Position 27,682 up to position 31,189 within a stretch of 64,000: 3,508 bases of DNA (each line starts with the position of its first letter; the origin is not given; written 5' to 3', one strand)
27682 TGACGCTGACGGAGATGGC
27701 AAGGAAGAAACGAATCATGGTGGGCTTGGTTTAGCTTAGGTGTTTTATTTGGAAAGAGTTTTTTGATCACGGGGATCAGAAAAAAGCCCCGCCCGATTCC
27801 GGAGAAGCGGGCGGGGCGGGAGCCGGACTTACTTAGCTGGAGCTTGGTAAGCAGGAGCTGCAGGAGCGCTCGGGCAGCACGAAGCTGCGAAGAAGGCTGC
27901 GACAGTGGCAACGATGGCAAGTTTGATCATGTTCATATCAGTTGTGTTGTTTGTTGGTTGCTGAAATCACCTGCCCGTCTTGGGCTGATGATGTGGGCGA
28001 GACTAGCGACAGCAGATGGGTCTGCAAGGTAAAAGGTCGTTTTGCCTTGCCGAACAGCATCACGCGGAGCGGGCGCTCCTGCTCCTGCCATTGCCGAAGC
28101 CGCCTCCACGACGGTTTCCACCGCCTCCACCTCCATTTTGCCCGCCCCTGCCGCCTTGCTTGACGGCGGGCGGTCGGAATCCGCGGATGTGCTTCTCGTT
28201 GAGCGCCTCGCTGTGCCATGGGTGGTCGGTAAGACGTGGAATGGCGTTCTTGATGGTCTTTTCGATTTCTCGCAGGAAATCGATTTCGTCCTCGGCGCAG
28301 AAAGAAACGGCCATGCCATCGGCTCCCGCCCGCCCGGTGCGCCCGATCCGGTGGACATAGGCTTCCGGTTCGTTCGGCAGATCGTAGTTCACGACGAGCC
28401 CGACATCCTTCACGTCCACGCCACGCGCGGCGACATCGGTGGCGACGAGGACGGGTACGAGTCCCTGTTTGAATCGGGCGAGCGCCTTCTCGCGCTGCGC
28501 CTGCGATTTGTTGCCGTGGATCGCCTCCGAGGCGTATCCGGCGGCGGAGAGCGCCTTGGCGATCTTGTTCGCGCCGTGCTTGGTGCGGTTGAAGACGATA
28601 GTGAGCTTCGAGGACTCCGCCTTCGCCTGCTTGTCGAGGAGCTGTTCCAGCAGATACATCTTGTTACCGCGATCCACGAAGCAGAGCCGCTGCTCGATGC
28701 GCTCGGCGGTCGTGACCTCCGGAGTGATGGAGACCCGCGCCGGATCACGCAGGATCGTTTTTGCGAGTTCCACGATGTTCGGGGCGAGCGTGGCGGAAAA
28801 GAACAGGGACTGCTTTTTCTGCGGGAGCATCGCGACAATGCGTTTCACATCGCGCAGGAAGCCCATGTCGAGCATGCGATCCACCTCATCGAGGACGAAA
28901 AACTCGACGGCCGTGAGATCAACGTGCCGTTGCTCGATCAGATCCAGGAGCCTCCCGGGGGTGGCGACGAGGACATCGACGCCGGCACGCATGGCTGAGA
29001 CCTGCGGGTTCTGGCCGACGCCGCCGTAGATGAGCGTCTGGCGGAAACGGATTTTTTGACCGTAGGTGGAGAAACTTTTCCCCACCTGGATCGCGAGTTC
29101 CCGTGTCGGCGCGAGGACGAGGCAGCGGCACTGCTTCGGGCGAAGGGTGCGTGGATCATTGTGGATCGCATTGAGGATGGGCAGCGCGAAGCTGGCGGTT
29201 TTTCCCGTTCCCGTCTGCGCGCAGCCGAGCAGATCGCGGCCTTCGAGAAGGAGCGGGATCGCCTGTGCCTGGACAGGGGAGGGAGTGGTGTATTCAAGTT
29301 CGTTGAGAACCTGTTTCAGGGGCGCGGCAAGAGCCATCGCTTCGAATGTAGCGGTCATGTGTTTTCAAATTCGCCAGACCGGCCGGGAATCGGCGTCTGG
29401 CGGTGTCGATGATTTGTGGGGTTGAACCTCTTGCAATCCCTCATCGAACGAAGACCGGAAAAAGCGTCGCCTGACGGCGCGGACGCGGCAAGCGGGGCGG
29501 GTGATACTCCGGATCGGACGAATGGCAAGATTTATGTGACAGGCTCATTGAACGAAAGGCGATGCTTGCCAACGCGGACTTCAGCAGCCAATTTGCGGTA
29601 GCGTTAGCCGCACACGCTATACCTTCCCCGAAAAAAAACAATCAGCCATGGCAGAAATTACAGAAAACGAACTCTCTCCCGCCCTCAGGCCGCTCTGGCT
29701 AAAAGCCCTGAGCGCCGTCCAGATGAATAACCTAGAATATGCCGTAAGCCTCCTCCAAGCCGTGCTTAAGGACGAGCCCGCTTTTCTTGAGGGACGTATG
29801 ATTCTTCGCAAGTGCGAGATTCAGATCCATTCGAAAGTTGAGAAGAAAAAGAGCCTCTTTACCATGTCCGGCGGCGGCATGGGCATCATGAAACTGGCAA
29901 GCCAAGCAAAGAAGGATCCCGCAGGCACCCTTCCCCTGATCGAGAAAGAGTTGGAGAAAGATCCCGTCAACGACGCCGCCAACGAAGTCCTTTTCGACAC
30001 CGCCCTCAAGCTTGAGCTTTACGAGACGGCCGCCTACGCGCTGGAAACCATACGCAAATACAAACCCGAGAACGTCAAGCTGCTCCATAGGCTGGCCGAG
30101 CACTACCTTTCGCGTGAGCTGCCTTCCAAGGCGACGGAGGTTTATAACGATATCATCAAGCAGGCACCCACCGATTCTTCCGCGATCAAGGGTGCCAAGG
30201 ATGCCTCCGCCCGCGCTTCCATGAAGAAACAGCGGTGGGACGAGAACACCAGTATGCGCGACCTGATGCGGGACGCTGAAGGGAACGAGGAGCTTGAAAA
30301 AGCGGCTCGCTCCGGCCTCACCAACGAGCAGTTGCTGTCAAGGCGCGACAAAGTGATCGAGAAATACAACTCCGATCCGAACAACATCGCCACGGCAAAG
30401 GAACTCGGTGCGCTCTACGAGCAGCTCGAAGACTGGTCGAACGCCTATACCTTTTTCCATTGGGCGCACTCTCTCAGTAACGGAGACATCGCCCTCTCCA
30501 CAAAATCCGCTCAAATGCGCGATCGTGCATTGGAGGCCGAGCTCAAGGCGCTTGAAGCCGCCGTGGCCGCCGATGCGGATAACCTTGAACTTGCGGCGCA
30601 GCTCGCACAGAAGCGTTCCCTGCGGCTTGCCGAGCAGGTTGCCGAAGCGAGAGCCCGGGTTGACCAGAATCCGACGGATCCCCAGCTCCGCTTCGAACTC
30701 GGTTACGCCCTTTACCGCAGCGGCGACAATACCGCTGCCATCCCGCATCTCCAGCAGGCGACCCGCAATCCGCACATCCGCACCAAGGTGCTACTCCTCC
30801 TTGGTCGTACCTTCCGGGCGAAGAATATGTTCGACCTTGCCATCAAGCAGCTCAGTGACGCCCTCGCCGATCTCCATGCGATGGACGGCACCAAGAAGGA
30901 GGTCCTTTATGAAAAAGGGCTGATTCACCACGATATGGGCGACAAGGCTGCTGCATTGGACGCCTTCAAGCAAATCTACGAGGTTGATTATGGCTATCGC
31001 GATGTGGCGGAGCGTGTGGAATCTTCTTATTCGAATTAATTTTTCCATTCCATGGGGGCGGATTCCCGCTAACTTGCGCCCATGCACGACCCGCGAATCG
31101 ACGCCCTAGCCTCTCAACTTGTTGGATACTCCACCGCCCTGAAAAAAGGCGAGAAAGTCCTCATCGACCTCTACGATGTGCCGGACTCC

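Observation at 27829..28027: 35-aa lipoprotein with a 16-residue mature peptide ending in Lys: candidate Braun-lipoprotein analogue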

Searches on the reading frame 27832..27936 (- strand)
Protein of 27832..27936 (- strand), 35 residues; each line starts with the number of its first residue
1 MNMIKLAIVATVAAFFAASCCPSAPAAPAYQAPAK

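Call 6: search_protein_families(library=pfam, proteins=[window:27832-27936:-], max_evalue=1)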
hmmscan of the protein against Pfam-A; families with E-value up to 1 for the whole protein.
seq(35 aa): 1 family
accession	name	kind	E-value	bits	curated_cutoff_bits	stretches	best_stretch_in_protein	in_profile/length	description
PF00405.22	Transferrin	-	0.21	11.2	20.3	1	7-25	139-157/328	Transferrin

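Call 7: search_protein_families(library=ncbifam, proteins=[window:27832-27936:-], max_evalue=1)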
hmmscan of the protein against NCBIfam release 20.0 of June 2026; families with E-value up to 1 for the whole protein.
seq(35 aa): 0 families

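Call 12: find_encoding_contigs(protein=window:27832-27936:-, flank=6000, max_places=10)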
Protein seq(35 aa) (35 aa): no gene with exactly this product is on record in the collection.

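Call 28: find_related_loci(query=A3, collection=genome_contigs, flank=10000)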
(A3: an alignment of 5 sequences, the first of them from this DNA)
Query A3 (35 aa) in genome_contigs; peptide patterns used: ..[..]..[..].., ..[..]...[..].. (x = any residue, [..] = any of these).
599 stretches matched a pattern (row limit reached: there are more); 9 encode a relative of the query (tblastn E <= 1e-3); 9 distinct loci.
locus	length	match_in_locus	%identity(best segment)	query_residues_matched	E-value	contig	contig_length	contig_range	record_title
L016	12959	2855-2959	97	1-35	2e-17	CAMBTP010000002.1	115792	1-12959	MAG: Prosthecobacter debontii isolate MiH-16apr19-309 genome assembly, contig: MiH-16apr19-C156, whole genome shotgun se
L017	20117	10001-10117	79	1-35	6e-14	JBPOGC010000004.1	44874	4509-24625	MAG: Luteolibacter sp. isolate MAG_23 MAG_23_4, whole genome shotgun sequence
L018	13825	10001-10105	71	1-35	2e-12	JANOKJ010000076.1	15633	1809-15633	MAG: Akkermansiaceae bacterium isolate VAR_48_concoct_241_sub VAR_48_k141_2950998, whole genome shotgun sequence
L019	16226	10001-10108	75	1-35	4e-12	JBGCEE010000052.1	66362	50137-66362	MAG: Akkermansiaceae bacterium isolate SGMAG-55 contig52, whole genome shotgun sequence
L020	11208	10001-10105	71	1-35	5e-12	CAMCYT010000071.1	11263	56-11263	MAG: Prosthecobacter debontii isolate MH-09jul19-95 genome assembly, contig: MH-09jul19-C13631, whole genome shotgun seq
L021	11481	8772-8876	91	1-35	1e-10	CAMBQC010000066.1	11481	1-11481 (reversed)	MAG: Prosthecobacter debontii isolate MiE-14oct19-216 genome assembly, contig: MiE-14oct19-C8884, whole genome shotgun s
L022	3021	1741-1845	94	1-35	2e-10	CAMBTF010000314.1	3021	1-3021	MAG: Akkermansia muciniphila isolate AH-24oct19-148 genome assembly, contig: AH-24oct19-C90786, whole genome shotgun seq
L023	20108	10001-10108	92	1-35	4e-9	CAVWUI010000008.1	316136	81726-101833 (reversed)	MAG: uncultured Verrucomicrobiae bacterium isolate MFD03250.bin.2.102 genome assembly, contig: contig_25569, whole genom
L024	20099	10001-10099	79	1-33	4e-6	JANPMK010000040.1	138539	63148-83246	MAG: Akkermansiaceae bacterium isolate VAR_48_metabat_265_sub VAR_48_k141_3281565, whole genome shotgun sequence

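Call 56: search_protein_families(library=pfam, proteins=[L017:7925-8941:-, L017:7008-7898:-, L017:10957-12966:-, L018:7191-9554:+, L018:10507-11670:+, L019:8001-9041:-, L019:7090-7992:-, L019:10557-11714:+, L023:7947-8972:-, L023:11621-12814:-], max_evalue=0.00001)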
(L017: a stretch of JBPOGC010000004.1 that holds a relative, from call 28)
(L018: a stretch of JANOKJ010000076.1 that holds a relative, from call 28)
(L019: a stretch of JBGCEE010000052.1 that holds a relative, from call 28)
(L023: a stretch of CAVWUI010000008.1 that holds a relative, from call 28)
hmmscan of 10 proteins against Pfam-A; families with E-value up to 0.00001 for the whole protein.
L017:7925-8941:- (338 aa): 4 families
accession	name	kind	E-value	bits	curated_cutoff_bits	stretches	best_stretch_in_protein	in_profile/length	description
PF07726.17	AAA_3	-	8.4e-62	207.3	27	1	58-188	1-131/131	ATPase family associated with various cellular activities (AAA)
PF17863.7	AAA_lid_2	-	5.4e-22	77.8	22.7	1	266-331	9-74/74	AAA lid domain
PF20030.5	bpMoxR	-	1.2e-14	54.3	27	1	30-204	5-178/205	MoxR domain in the MoxR-vWA-beta-propeller ternary systems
PF07728.20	AAA_5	-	4e-12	46.8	22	1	58-186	1-139/139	AAA domain (dynein-related subfamily)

L017:7008-7898:- (296 aa): 2 families
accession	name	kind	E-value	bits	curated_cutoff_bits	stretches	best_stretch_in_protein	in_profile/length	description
PF01882.25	DUF58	-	3e-78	262.4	23.4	1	46-257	1-214/216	Protein of unknown function DUF58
PF13519.12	VWA_2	-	9.1e-14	52.4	27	1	83-188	1-106/107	von Willebrand factor type A domain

L017:10957-12966:- (669 aa): 2 families
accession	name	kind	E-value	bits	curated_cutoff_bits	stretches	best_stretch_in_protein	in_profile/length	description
PF01103.29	Omp85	-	2.3e-40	139.5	24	1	373-669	1-325/325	Omp85 superfamily domain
PF07244.20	POTRA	-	5.9e-08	33.7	21.3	0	275-341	2-72/79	Surface antigen variable number repeat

L018:7191-9554:+ (787 aa): 2 families
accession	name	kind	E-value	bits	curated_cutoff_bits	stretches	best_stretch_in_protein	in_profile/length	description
PF00912.28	Transgly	-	7.3e-55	185.6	27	1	98-278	2-177/178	Transglycosylase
PF00905.27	Transpeptidase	-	3.3e-33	115.6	22.1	1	389-661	1-297/299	Penicillin binding protein transpeptidase domain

L018:10507-11670:+ (387 aa): 1 family
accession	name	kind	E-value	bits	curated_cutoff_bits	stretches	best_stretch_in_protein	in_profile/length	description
PF01594.21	AI-2E_transport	-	7.7e-57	193.3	34.3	1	16-344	2-325/327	AI-2E family transporter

L019:8001-9041:- (346 aa): 4 families
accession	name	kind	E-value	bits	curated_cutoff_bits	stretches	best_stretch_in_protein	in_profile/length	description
PF07726.17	AAA_3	-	8.5e-62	207.3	27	1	66-196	1-131/131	ATPase family associated with various cellular activities (AAA)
PF17863.7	AAA_lid_2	-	3.9e-21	75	22.7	1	274-339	9-74/74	AAA lid domain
PF20030.5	bpMoxR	-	1.4e-14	54.1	27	1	39-212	6-178/205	MoxR domain in the MoxR-vWA-beta-propeller ternary systems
PF07728.20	AAA_5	-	3.8e-12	46.8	22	1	66-194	1-139/139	AAA domain (dynein-related subfamily)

L019:7090-7992:- (300 aa): 2 families
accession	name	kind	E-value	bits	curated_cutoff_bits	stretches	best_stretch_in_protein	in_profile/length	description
PF01882.25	DUF58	-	3e-76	255.9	23.4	1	50-260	1-213/216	Protein of unknown function DUF58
PF13519.12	VWA_2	-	3.4e-13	50.6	27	1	87-192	1-106/107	von Willebrand factor type A domain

L019:10557-11714:+ (385 aa): 1 family
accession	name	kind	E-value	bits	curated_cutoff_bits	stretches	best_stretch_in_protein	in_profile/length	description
PF01594.21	AI-2E_transport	-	1.3e-54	186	34.3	1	15-341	3-324/327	AI-2E family transporter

L023:7947-8972:- (341 aa): 4 families
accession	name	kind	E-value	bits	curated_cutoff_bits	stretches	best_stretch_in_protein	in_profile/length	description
PF07726.17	AAA_3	-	6.4e-62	207.7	27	1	61-191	1-131/131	ATPase family associated with various cellular activities (AAA)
PF17863.7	AAA_lid_2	-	9.2e-22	77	22.7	1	269-334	9-74/74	AAA lid domain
PF20030.5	bpMoxR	-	6.8e-14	51.9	27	1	35-207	7-178/205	MoxR domain in the MoxR-vWA-beta-propeller ternary systems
PF07728.20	AAA_5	-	4.8e-12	46.5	22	1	61-189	1-139/139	AAA domain (dynein-related subfamily)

L023:11621-12814:- (397 aa): 1 family
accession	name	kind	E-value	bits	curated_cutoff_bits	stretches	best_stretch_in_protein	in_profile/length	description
PF00406.28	ADK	-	1.4e-08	35.5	26.8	1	49-137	3-98/151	Adenylate kinase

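Call 86: find_related_loci(query=A5, collection=metagenome_contigs, flank=3000)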
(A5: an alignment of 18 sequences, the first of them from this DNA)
Query A5 (35 aa) in metagenome_contigs; peptide patterns used: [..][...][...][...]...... (x = any residue, [..] = any of these).
327 stretches matched a pattern; 17 encode a relative of the query (tblastn E <= 1e-3); 17 distinct loci.
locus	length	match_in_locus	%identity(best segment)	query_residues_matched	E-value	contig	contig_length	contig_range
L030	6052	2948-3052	97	1-35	8e-18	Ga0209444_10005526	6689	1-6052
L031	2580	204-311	92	1-35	1e-15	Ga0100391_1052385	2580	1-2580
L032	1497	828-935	75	1-35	1e-12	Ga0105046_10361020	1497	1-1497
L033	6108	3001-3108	75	1-35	1e-12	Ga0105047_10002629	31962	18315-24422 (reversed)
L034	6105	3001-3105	94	1-35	9e-11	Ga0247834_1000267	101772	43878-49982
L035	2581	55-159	89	1-35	1e-9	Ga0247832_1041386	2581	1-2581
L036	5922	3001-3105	89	1-35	1e-9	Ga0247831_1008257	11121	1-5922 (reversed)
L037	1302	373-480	92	1-35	6e-9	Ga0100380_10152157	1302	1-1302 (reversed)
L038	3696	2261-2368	89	1-35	1e-8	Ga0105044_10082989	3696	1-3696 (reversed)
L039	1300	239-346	89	1-35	2e-8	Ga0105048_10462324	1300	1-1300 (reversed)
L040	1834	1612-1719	89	1-35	3e-8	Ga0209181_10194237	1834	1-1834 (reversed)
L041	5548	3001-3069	65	1-23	1e-6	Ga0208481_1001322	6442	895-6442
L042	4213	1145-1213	65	1-23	1e-6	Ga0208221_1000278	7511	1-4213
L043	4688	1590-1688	70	1-33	1e-6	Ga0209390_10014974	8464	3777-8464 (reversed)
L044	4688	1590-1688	70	1-33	1e-6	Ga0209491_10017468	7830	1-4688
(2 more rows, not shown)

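Call 89: predict_structure(alignment_id=A5)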
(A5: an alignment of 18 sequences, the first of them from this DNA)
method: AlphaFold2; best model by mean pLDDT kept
length: 35 residues; sequences in the alignment: 18
mean_pLDDT: 71.9   pTM: 0.27
mean pLDDT of the five models: 71.9, 70.1, 69.3, 68.4, 67.8
residues with pLDDT >= 90: 0; 70-90: 20; 50-70: 15; < 50: 0
segments of 3 or more residues with pLDDT < 50: none
pLDDT, mean of each block of 10 residues (from residue 1): 78 75 64 68
secondary structure, 60 per line:
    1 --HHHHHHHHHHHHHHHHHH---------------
elements in order: H3-20

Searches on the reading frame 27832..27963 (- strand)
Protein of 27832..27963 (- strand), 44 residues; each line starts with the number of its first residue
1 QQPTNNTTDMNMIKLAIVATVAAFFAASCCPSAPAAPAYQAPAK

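Call 14: find_homologous_proteins(query=window:27832-27963:-, max_evalue=10)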
Query window:27832-27963:- (44 aa): 3 proteins with E <= 10 among 3 candidates.
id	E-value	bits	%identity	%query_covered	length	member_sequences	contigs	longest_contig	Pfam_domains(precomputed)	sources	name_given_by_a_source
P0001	1.6e-11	60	94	80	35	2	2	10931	-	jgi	-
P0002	1.0e-9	54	86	80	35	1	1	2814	-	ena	-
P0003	2.7e-7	47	87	52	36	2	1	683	-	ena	-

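Call 16: find_encoding_contigs(protein=P0001, flank=6000, max_places=6)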
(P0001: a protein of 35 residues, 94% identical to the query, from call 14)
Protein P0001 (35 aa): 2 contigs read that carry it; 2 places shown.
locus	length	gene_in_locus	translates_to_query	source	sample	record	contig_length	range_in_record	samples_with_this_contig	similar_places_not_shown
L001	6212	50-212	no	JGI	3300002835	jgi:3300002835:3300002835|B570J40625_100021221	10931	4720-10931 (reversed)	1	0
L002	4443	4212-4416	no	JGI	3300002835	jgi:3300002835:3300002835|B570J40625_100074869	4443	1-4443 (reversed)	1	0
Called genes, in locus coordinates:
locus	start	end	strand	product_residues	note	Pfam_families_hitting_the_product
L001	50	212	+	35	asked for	-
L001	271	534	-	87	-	-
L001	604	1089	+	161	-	PF01467:CTP_transf_like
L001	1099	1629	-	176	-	PF19502:DUF6036 (weak)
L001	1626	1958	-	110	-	-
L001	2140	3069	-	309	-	PF00890:FAD_binding_2 (faint), PF01134:GIDA (faint), PF03486:HI0933_like (faint), PF07992:Pyr_redox_2, PF13738:Pyr_redox_3, PF00070:Pyr_redox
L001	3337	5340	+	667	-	PF00580:UvrD-helicase, PF13086:AAA_11 (faint), PF13245:AAA_19, PF13604:AAA_30 (faint), PF13361:UvrD_C, PF13538:UvrD_C_2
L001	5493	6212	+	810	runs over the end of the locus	-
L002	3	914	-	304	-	?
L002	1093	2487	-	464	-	PF07719:TPR_2 (faint), PF12895:ANAPC3 (faint), PF13181:TPR_8 (faint), PF13371:TPR_9 (faint), PF13424:TPR_12 (faint), PF13428:TPR_14 (faint), PF20308:TPR-S (faint), PF14559:TPR_19 (weak), +6 more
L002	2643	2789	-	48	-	-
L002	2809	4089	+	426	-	PF00270:DEAD, PF04851:ResIII (weak), PF00271:Helicase_C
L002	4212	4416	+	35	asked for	-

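Call 17: find_encoding_contigs(protein=P0002, flank=6000, max_places=6)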
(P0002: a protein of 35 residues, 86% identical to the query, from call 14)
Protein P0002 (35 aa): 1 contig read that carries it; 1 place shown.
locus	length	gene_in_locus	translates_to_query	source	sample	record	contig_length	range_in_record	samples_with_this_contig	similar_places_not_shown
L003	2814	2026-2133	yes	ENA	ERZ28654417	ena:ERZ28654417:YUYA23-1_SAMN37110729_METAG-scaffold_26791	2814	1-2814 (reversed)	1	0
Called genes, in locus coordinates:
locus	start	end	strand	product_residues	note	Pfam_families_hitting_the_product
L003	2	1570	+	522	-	?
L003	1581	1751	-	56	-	-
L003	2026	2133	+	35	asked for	-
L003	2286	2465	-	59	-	-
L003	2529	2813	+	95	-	?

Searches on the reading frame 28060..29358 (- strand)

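Call 6: search_protein_families(library=pfam, proteins=[window:28060-29358:-], max_evalue=1)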
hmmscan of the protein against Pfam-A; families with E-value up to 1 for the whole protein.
window:28060-29358:- (432 aa): 6 families
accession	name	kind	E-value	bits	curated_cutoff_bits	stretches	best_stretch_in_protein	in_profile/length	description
PF00270.35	DEAD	-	2.2e-49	167.8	26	1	27-196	1-165/167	DEAD/DEAH box helicase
PF00271.37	Helicase_C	-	3.8e-30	104.8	23.5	1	234-345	3-110/110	Helicase conserved C-terminal domain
PF04851.21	ResIII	-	3.6e-07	30.7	22.5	1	42-191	25-162/164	Type III restriction enzyme, res subunit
PF13401.12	AAA_22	-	0.036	14.8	27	1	46-180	11-111/130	AAA domain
PF02463.25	SMC_N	-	0.06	13.2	40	1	152-203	160-209/220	RecF/RecN/SMC N terminal domain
PF06862.17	Utp25_C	-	0.16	12.1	32.8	1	236-335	32-134/190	Utp25, C-terminal domain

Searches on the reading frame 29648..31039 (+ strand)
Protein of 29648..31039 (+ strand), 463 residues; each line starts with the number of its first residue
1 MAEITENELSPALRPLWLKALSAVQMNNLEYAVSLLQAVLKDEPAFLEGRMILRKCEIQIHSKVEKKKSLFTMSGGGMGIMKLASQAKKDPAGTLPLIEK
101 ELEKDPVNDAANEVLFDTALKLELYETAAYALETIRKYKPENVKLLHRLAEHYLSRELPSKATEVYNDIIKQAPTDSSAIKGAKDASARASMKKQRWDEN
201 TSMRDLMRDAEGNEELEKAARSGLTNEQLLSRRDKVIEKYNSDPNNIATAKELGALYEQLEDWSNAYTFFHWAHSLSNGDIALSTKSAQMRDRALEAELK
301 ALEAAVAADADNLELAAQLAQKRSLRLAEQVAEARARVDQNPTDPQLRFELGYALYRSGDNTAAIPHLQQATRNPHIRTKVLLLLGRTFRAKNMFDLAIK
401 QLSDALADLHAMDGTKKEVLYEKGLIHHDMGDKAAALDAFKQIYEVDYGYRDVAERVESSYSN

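Call 72: search_protein_families(library=pfam, proteins=[window:29648-31039:+], max_evalue=0.0001)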
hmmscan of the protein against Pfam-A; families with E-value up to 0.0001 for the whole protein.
window:29648-31039:+ (463 aa): 14 families
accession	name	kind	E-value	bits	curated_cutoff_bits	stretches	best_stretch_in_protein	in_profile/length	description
PF13432.12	TPR_16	-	4.1e-14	53.1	32.7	0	328-373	16-59/65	Tetratricopeptide repeat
PF14559.12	TPR_19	-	5.5e-12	46.3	25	1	123-184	5-65/68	Tetratricopeptide repeat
PF00515.34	TPR_1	-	2.8e-11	43.2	27.8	0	418-444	2-28/34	Tetratricopeptide repeat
PF07719.23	TPR_2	-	1.7e-09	37.5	27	0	418-447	2-31/34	Tetratricopeptide repeat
PF13428.12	TPR_14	-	1.8e-09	37.8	23.5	0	144-179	2-37/44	Tetratricopeptide repeat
PF13424.12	TPR_12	-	1.2e-08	35.5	30.1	0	324-373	22-73/77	Tetratricopeptide repeat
PF13181.12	TPR_8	-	1.2e-07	31.8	25.7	0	418-447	2-31/34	Tetratricopeptide repeat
PF13174.12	TPR_6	-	2.4e-07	31.4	26.3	0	418-443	1-26/33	Tetratricopeptide repeat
PF13371.12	TPR_9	-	6.3e-07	29.8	35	0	319-373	5-57/73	Tetratricopeptide repeat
PF13176.12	TPR_7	-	4.6e-06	26.7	27.9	0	252-270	4-22/36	Tetratricopeptide repeat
PF14561.12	TPR_20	-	2.1e-05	25.2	25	0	329-370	6-47/90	Tetratricopeptide repeat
PF12895.13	ANAPC3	-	2.4e-05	25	27.2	0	339-382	17-61/82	Anaphase-promoting complex, cyclosome, subunit 3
PF20308.4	TPR-S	-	4.1e-05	24.5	27.6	0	333-399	11-66/102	Tetratricopeptide Repeats-Sensor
PF13431.12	TPR_17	-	9.1e-05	22.9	24.4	0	339-365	7-33/34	Tetratricopeptide repeat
